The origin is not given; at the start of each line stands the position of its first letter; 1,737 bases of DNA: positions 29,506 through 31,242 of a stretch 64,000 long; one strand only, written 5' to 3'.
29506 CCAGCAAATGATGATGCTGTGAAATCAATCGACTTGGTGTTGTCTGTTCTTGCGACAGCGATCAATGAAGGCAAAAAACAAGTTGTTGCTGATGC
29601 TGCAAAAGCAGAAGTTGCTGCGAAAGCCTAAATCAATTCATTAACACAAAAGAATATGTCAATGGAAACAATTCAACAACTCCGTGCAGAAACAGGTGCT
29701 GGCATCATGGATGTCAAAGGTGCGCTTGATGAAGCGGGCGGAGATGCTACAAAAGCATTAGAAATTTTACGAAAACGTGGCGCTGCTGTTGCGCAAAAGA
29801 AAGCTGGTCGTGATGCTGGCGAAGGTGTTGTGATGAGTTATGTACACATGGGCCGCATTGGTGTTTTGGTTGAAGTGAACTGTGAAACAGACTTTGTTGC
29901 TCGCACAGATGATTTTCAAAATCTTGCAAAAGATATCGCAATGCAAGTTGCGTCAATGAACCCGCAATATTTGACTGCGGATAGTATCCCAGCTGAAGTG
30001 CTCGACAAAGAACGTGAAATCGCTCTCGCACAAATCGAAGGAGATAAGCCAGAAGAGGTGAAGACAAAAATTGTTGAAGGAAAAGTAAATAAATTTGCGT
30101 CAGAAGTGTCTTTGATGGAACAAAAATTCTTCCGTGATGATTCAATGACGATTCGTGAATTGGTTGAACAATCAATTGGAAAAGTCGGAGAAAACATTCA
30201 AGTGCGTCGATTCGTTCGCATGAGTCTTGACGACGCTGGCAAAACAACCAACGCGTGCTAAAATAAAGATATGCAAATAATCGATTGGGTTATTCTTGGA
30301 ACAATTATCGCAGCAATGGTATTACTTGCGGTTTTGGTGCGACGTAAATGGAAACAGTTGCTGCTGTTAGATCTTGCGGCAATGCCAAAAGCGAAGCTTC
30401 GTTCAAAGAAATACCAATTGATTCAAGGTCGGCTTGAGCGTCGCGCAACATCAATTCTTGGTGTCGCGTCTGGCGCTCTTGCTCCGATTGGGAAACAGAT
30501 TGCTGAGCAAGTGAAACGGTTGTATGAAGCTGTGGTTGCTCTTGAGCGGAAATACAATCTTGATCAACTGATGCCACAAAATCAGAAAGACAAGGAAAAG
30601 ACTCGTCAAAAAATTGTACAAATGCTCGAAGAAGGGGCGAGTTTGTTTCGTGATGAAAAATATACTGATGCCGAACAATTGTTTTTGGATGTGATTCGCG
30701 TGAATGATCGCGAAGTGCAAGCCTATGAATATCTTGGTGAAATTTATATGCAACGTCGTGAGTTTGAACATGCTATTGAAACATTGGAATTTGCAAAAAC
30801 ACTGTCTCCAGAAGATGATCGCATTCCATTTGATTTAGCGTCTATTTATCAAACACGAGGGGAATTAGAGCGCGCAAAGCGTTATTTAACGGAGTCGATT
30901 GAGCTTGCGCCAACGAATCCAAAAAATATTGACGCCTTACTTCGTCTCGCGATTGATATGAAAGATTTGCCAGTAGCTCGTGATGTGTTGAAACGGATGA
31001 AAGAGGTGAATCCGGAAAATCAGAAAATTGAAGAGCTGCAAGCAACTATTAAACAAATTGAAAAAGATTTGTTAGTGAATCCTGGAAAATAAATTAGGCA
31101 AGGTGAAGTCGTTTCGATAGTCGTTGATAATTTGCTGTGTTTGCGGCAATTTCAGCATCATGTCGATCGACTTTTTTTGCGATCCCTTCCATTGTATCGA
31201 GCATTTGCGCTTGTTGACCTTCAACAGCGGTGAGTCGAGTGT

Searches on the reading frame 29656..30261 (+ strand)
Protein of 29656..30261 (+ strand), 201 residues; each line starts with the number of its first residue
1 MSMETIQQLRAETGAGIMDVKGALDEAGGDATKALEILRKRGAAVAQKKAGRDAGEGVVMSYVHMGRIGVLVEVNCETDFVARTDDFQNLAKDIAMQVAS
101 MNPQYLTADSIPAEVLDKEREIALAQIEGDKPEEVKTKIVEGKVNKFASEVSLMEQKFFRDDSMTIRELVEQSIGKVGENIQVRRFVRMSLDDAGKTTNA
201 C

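Call 8: find_related_loci(query=window:29656-30261:+, collection=genome_contigs, flank=10000)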
Query window:29656-30261:+ (201 aa) in genome_contigs; peptide patterns used: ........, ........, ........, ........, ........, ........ (x = any residue, [..] = any of these).
600 stretches matched a pattern (row limit reached: there are more); 600 encode a relative of the query (tblastn E <= 1e-3); the best 80 are kept; 80 distinct loci.
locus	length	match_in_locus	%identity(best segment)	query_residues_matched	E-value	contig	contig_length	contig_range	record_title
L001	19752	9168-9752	54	1-193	8e-69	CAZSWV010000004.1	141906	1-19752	MAG TPA_asm: uncultured Thermodesulfobacteriota bacterium isolate SRP104967_co2_41 genome assembly, contig: NODE_34_leng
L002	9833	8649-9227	57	5-191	4e-67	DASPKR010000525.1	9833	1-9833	MAG TPA_asm: Pyrinomonadaceae bacterium isolate SMAG_U12041 k141_78312, whole genome shotgun sequence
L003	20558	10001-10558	58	6-191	4e-66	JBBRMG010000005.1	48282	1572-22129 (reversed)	MAG: Candidatus Doudnabacteria bacterium isolate La1_metabat2.020 LA1C_B2.020_k141_3540921L_48282_cov_10.0009, whole gen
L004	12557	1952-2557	50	1-201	2e-65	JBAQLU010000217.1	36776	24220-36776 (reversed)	MAG: Thermodesulfovibrionales bacterium isolate MFD12052_ilm_asm_bin4 k127_34396, whole genome shotgun sequence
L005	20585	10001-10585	54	5-193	4e-65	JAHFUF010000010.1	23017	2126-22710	MAG: Blastocatellia bacterium isolate nzgw73 NODE_2400_length_23018_cov_2.898284, whole genome shotgun sequence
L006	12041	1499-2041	59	12-191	1e-64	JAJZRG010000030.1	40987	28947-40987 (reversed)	MAG: Chloroflexi bacterium isolate SKS1.bin7 NODE_1606_length_40987_cov_5.361772, whole genome shotgun sequence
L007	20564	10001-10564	55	6-191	1e-64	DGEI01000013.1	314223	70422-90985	MAG TPA_asm: Firmicutes bacterium UBA3930 UBA3930_contig_385, whole genome shotgun sequence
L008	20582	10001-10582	54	6-193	3e-64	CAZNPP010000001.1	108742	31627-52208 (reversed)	MAG TPA_asm: uncultured Chloracidobacterium sp. isolate SRP217488_co1_154 genome assembly, contig: NODE_25_length_108742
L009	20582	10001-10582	54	1-191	8e-64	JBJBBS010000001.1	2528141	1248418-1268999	MAG: Synechococcus sp. isolate CUG2138 NODE_3_length_2528141_cov_159.885120, whole genome shotgun sequence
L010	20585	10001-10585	52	1-193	2e-63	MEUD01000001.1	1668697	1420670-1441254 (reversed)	MAG: candidate division WOR-1 bacterium RIFOXYB2_FULL_45_9 RIFOXYB2_FULL_WOR_1_45_9_curated_complete, whole genome shotg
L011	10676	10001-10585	51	1-193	4e-63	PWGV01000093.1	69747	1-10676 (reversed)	MAG: Halobacteroidaceae bacterium isolate T1Sed10_148 T1-Sed10-C170, whole genome shotgun sequence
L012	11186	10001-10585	51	1-193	3e-63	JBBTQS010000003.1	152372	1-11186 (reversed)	MAG: Patescibacteria group bacterium isolate H41-bin251_1 H41_bin251_1_000000000003, whole genome shotgun sequence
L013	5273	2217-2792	53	2-191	2e-63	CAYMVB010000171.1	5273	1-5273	MAG TPA_asm: uncultured Desulfobacteraceae bacterium isolate SRP067234_co1_71 genome assembly, contig: k99_920613, whole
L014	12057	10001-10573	52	1-191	8e-63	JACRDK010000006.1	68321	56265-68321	MAG: Candidatus Doudnabacteria bacterium isolate NC_groundwater_1670_Pr3_B-0.1um_42_13 SR-2_scaffold_141_800858, whole g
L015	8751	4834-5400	53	3-191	2e-62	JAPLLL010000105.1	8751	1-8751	MAG: Candidatus Omnitrophota bacterium isolate LacPavin_0419_WC90_MAG_48_6 LacPavin_0419_WC90_scaffold_179967, whole gen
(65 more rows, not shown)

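Call 58: list_cluster_members(proteins=[window:29662-30261:+, window:28906-29631:+, window:28912-29631:+, window:26811-27896:-, window:27969-28313:-, window:27969-28310:-, window:41953-43206:+])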
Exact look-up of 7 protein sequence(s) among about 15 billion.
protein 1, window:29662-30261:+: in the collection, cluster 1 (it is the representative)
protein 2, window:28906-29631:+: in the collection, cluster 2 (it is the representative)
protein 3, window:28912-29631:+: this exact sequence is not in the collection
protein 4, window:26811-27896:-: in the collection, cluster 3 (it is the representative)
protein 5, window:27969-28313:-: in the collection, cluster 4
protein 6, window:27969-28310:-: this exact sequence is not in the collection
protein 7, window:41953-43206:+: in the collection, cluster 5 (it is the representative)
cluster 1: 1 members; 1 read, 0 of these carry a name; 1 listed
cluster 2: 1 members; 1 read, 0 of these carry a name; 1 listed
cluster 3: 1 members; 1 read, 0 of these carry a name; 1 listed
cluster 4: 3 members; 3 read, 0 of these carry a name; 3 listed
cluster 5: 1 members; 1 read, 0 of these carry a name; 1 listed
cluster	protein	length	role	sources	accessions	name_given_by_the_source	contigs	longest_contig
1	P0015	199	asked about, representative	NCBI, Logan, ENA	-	-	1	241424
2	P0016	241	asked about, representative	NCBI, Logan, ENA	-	-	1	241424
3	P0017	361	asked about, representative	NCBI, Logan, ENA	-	-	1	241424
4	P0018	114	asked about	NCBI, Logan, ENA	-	-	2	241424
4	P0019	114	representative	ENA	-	-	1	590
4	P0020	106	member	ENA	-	-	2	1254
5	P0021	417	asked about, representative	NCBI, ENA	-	-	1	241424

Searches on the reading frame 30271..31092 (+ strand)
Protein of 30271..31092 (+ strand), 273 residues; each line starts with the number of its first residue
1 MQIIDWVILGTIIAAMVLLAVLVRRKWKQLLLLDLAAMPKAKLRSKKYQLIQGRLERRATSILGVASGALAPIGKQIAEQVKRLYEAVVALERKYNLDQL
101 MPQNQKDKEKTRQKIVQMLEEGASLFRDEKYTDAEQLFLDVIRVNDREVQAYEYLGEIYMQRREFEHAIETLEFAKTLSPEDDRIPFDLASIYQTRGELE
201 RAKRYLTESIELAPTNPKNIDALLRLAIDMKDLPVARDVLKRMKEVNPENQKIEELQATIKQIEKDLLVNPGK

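Call 11: find_encoding_contigs(protein=window:30271-31092:+, flank=10000, max_places=10)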
Protein window:30271-31092:+ (273 aa): no gene with exactly this product is on record in the collection.
